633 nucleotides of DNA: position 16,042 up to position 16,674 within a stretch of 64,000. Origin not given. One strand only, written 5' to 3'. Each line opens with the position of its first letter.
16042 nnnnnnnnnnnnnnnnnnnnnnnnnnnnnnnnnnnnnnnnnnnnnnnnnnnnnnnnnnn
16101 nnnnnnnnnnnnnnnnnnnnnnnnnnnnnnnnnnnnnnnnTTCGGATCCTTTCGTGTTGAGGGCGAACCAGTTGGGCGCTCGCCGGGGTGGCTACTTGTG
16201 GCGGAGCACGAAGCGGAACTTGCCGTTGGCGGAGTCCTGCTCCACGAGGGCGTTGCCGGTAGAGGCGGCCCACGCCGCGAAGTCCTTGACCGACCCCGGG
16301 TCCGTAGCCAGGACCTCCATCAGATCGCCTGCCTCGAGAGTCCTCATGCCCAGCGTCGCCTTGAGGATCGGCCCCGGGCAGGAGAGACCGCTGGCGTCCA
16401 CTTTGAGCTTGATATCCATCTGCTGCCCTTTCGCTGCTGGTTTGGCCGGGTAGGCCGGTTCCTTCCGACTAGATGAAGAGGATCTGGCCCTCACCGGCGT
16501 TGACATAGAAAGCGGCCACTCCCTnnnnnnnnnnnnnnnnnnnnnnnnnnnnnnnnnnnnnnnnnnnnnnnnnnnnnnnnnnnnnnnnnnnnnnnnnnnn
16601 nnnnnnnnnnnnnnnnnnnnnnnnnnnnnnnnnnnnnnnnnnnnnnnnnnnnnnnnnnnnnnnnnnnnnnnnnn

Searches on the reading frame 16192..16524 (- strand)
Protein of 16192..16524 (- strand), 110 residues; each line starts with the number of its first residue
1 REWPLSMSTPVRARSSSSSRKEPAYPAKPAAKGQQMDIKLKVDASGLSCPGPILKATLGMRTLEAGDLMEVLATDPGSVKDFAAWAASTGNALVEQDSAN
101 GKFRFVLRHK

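Call 20: search_protein_families(library=pfam, proteins=[window:16192-16524:-], max_evalue=0.00001)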
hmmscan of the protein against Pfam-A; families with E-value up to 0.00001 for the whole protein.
window:16192-16524:- (110 aa): 1 family
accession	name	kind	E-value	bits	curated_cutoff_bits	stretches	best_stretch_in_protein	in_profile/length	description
PF01206.22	TusA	-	2.1e-20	72.7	28.6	1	41-108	2-69/70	Sulfurtransferase TusA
